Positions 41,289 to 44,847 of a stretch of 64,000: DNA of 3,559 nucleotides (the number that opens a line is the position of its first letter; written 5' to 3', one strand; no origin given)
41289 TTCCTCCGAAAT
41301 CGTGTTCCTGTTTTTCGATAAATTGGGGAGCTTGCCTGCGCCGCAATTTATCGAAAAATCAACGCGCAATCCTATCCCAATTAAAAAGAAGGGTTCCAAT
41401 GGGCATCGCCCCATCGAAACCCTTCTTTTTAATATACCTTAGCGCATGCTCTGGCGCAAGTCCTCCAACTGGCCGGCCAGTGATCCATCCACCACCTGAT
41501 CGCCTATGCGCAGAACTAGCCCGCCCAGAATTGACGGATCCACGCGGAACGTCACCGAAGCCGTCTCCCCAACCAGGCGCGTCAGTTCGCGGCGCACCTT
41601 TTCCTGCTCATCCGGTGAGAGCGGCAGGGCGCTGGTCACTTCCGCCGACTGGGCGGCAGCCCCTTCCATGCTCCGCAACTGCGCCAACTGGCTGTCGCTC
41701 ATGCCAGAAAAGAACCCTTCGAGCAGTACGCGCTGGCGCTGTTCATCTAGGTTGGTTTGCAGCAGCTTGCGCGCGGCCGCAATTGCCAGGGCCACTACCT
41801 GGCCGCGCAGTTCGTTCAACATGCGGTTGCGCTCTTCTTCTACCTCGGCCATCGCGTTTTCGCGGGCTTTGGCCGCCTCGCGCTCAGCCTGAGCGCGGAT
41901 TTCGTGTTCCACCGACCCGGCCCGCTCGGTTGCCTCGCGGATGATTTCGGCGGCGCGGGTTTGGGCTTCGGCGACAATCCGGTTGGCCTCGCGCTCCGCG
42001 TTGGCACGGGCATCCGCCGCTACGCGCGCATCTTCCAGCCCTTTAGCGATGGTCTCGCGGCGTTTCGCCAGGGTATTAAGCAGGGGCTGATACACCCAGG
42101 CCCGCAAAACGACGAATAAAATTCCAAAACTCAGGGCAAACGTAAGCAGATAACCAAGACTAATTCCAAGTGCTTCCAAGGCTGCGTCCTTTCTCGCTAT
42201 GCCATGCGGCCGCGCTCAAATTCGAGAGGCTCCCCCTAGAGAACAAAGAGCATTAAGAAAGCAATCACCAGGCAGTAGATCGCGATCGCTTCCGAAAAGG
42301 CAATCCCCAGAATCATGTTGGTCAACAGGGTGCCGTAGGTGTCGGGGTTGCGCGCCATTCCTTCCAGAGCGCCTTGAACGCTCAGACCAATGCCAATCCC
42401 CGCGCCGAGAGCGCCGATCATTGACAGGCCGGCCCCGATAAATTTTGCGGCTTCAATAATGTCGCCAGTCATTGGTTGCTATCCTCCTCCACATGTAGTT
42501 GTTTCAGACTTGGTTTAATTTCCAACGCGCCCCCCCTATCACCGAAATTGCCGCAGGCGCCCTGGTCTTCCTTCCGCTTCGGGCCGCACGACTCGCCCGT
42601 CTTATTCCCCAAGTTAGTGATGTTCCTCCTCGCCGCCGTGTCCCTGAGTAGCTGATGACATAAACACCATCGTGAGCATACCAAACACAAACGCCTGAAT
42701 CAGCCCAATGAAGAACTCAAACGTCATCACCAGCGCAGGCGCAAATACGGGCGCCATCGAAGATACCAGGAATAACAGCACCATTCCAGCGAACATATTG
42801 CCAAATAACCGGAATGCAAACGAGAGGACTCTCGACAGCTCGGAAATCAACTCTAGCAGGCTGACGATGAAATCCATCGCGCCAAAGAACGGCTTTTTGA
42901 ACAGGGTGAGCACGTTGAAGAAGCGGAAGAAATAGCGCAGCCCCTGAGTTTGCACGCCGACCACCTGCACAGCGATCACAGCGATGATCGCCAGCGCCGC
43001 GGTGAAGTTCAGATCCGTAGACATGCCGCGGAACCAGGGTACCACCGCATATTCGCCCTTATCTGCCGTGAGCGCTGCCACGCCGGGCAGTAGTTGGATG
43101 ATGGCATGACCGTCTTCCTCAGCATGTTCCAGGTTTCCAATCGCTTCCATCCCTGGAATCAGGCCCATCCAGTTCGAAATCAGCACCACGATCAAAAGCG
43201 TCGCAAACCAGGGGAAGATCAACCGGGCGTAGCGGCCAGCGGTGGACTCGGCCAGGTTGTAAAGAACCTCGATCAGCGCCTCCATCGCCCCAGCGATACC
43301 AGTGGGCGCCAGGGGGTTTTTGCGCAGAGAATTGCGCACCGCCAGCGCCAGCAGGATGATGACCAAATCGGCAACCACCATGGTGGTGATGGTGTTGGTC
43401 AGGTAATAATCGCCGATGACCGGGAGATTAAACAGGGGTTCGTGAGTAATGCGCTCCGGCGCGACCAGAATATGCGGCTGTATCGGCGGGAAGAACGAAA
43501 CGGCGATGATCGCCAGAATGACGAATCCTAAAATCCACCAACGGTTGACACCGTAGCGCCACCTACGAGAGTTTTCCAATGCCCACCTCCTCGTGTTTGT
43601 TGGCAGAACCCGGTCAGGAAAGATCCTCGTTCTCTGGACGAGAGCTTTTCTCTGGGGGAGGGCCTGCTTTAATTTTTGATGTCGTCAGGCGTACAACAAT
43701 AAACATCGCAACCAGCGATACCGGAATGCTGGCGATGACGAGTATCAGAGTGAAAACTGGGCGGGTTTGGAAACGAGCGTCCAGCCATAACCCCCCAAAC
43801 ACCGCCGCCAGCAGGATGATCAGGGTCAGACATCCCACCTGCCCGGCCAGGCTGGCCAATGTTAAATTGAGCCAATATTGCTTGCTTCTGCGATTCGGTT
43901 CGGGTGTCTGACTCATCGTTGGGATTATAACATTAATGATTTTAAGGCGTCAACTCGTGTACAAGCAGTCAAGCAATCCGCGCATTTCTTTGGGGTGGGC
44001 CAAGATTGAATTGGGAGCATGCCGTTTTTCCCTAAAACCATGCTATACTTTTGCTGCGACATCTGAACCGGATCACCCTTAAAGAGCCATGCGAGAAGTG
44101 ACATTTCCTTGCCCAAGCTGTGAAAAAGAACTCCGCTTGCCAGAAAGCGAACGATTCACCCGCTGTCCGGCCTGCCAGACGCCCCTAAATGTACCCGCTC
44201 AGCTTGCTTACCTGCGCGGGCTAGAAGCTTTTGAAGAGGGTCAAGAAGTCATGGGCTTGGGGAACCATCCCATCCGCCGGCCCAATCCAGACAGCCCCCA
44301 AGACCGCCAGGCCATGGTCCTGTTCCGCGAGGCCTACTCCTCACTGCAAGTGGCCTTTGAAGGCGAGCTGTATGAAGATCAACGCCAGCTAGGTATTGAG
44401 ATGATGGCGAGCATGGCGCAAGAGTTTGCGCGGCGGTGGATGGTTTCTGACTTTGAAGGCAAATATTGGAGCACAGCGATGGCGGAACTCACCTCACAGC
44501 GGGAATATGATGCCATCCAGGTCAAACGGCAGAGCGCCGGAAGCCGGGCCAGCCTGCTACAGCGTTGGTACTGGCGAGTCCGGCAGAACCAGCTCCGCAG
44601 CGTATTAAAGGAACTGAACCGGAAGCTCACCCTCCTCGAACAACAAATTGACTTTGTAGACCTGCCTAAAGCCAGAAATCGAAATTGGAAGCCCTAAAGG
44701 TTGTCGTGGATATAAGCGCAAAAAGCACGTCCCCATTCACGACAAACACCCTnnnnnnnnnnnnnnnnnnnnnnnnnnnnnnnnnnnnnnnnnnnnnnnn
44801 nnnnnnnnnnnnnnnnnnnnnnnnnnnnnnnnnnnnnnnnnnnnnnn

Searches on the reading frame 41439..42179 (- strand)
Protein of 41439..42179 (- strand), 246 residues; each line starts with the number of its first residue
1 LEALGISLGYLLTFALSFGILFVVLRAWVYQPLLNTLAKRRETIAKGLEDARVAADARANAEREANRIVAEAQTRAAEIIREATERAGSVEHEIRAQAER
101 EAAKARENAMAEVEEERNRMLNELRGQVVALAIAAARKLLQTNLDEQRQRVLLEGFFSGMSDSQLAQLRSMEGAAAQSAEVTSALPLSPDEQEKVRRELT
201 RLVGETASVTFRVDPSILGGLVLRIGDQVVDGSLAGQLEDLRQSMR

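Call 32: search_protein_families(library=pfam, proteins=[window:41439-42179:-], max_evalue=0.00001)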
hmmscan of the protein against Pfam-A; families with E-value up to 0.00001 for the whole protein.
window:41439-42179:- (246 aa): 2 families
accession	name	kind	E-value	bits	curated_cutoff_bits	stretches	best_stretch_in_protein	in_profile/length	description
PF00430.23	ATP-synt_B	-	4.9e-25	88.6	28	1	11-141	2-132/132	ATP synthase B/B' CF(0)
PF00213.23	OSCP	-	1.2e-19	71.4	22.3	1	175-245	101-172/172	ATP synthase delta (OSCP) subunit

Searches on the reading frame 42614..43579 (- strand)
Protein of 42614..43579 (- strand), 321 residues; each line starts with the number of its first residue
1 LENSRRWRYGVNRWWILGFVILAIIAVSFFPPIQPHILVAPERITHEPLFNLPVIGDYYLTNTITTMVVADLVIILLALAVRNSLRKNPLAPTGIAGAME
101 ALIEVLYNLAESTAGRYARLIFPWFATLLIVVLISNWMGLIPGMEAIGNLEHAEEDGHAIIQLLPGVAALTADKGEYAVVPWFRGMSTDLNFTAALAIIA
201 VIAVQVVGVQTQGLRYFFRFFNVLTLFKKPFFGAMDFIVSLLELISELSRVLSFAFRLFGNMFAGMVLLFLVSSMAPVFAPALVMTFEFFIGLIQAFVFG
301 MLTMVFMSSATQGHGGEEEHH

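Call 32: search_protein_families(library=pfam, proteins=[window:42614-43579:-], max_evalue=0.00001)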
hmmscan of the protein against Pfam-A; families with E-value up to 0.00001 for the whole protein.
window:42614-43579:- (321 aa): 1 family
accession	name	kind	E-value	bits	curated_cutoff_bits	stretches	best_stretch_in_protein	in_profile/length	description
PF00119.25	ATP-synt_A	-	4e-40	138.4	33.9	1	66-308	3-217/217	ATP synthase A chain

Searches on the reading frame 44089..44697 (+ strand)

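Call 32: search_protein_families(library=pfam, proteins=[window:44089-44697:+], max_evalue=0.00001)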
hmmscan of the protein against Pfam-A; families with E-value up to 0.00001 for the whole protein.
window:44089-44697:+ (202 aa): 0 families

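Call 56: search_protein_families(library=phrogs, proteins=[window:44089-44697:+], max_evalue=0.01)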
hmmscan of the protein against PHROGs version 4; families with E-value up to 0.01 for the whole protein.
window:44089-44697:+ (202 aa): 1 family
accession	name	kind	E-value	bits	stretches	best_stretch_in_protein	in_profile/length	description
phrog_4875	-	unknown function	0.0026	18.9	0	2-35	9-42/77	-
